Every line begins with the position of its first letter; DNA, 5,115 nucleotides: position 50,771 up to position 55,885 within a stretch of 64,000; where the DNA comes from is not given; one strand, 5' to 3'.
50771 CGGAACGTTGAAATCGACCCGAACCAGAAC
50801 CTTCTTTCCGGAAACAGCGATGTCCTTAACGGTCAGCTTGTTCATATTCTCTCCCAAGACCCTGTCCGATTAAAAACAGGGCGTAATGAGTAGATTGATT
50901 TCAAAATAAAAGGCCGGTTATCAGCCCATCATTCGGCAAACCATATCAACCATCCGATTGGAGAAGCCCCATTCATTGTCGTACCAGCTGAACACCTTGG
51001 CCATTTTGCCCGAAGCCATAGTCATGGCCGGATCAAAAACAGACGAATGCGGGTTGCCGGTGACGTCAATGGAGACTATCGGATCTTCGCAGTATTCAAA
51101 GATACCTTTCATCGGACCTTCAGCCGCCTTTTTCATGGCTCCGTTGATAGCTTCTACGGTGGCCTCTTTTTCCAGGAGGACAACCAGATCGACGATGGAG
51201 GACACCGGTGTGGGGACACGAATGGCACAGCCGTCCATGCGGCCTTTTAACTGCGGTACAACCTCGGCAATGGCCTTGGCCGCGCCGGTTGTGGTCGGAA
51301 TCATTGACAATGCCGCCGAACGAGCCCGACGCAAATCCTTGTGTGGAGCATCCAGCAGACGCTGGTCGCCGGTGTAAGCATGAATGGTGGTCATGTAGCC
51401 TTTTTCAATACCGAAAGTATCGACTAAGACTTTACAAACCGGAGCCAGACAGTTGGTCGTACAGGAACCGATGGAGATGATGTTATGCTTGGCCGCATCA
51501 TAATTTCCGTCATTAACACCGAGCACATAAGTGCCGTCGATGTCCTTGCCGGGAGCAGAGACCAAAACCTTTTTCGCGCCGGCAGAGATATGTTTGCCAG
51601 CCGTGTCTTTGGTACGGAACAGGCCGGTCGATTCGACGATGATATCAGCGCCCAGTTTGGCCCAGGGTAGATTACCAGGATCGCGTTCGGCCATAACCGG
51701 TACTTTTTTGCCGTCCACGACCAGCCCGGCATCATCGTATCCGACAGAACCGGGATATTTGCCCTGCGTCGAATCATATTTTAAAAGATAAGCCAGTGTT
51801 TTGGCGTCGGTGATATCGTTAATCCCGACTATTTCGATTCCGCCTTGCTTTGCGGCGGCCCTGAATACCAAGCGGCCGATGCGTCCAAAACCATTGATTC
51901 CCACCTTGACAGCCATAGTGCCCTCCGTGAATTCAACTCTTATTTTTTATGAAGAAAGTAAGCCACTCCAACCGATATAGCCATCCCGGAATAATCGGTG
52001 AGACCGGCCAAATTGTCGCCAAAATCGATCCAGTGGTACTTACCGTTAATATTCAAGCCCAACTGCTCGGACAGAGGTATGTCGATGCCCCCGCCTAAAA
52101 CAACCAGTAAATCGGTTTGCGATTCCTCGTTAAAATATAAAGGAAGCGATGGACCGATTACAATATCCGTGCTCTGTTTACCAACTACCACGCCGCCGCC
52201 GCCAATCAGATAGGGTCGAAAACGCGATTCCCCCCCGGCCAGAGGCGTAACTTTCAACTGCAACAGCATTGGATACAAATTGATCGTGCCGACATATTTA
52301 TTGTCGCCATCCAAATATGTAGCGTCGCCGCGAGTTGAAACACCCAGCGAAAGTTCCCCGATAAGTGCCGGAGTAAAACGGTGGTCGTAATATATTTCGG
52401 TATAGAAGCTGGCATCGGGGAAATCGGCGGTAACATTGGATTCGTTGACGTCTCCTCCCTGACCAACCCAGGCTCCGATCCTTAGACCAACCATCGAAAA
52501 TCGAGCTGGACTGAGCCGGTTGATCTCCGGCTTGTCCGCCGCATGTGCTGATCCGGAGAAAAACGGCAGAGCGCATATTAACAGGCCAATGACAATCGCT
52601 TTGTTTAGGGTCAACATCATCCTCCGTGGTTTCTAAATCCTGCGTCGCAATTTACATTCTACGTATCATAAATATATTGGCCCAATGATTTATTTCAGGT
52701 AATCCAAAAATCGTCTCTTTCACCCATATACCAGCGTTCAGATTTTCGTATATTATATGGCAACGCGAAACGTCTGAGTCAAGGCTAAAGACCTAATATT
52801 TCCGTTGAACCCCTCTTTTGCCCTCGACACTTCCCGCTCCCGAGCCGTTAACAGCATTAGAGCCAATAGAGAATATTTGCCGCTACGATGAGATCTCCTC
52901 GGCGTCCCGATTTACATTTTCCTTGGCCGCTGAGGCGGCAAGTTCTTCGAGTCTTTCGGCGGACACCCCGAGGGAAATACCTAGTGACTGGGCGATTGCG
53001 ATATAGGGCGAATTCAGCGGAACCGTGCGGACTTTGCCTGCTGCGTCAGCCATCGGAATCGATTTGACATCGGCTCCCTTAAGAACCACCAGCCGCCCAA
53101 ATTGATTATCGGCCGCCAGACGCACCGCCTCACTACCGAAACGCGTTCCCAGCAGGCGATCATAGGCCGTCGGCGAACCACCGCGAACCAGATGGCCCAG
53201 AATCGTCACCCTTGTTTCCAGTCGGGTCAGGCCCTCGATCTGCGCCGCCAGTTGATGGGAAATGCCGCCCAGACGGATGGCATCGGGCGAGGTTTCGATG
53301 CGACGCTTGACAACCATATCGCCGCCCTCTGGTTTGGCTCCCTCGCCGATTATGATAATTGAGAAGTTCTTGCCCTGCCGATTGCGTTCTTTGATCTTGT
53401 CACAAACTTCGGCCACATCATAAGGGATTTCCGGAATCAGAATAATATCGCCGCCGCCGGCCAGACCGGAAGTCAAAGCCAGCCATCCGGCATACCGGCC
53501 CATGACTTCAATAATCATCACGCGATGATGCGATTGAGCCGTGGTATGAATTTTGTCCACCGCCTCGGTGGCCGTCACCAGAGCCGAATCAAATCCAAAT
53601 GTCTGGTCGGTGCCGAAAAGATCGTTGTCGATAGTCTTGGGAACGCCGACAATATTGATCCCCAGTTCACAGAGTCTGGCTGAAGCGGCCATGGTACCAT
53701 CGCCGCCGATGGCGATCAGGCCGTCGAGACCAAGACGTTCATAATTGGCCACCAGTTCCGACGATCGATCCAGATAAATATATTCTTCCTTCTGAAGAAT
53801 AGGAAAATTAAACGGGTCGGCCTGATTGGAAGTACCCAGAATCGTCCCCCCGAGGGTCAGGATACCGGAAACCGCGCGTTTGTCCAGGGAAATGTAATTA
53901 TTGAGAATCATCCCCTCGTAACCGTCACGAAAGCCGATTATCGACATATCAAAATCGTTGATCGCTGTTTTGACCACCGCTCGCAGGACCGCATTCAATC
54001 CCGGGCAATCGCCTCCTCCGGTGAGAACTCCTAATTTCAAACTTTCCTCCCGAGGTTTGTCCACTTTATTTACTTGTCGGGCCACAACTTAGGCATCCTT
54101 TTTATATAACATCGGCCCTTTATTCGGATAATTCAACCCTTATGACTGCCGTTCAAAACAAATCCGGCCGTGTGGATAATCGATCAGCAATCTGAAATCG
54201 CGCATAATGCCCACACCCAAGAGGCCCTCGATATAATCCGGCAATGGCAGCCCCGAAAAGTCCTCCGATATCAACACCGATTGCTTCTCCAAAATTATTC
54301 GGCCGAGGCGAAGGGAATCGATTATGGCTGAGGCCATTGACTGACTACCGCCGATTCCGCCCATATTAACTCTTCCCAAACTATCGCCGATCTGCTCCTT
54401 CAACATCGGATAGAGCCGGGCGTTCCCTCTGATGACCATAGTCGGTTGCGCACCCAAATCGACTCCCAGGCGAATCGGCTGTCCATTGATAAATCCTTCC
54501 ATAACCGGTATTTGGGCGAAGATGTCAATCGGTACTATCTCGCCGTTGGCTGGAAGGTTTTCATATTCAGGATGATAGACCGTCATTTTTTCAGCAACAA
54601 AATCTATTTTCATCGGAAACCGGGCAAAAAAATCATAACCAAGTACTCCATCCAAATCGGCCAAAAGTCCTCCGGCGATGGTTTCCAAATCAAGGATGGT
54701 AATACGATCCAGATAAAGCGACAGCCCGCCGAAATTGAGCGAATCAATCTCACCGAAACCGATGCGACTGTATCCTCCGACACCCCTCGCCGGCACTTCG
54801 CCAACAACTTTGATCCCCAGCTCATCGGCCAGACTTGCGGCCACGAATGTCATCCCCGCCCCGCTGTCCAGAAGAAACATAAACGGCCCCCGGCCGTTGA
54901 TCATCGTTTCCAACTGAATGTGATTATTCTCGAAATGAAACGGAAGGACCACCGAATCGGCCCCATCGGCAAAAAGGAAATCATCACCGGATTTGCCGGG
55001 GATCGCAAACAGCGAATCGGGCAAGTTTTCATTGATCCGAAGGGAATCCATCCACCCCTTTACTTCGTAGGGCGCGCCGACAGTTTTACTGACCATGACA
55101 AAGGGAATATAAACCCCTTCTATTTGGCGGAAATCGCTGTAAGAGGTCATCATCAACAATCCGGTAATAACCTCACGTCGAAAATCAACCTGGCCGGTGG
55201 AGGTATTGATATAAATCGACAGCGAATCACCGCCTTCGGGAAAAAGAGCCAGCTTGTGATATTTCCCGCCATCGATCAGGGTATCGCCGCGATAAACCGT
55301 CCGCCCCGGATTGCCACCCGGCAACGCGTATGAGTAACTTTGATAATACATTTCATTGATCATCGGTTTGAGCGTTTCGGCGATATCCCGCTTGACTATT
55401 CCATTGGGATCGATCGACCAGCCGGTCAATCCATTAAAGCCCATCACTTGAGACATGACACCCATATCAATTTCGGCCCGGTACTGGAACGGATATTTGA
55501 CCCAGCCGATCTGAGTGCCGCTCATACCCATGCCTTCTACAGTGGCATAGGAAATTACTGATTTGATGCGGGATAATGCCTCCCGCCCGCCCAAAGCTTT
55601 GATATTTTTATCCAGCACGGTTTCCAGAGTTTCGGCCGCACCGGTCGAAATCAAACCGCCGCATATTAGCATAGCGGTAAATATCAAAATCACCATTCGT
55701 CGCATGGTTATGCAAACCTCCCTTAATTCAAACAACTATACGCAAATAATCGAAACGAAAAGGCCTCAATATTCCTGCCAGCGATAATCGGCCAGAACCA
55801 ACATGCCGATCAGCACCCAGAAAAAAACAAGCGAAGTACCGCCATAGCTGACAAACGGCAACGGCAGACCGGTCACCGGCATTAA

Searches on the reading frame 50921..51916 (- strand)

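Call 32: search_protein_families(library=pfam, proteins=[window:50921-51916:-], max_evalue=0.0001)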
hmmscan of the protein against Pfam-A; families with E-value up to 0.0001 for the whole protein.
window:50921-51916:- (331 aa): 2 families
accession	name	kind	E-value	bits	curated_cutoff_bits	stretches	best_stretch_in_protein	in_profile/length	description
PF02800.25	Gp_dh_C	-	2.4e-63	212.9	24.4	1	157-312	1-158/158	Glyceraldehyde 3-phosphate dehydrogenase, C-terminal domain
PF00044.30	Gp_dh_N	-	1e-39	135.3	31.7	1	3-103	1-101/101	Glyceraldehyde 3-phosphate dehydrogenase, NAD binding domain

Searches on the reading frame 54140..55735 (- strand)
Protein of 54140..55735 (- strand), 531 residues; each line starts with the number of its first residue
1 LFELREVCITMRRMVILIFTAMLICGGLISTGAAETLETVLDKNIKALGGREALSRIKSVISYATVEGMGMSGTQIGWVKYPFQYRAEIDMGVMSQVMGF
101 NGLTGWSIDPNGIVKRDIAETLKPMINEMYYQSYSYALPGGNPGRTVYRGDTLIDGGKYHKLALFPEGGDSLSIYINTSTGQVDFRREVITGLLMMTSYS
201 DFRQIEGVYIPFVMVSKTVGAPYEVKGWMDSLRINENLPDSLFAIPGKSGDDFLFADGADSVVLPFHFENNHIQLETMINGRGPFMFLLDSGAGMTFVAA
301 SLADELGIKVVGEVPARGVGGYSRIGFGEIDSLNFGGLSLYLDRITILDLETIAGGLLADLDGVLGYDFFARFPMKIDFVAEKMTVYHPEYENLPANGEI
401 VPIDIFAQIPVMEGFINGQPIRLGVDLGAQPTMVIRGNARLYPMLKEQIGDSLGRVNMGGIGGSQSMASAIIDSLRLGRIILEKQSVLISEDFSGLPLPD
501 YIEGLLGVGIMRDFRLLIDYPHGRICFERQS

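Call 32: search_protein_families(library=pfam, proteins=[window:54140-55735:-], max_evalue=0.0001)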
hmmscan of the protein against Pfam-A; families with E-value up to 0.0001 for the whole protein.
window:54140-55735:- (531 aa): 2 families
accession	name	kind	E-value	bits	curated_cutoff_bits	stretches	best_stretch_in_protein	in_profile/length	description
PF13650.11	Asp_protease_2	-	8.8e-20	71.7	24.3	2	277-369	3-90/90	Aspartyl protease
PF13975.11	gag-asp_proteas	-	6.5e-16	59.2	28.2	1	276-372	2-92/92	gag-polyprotein putative aspartyl protease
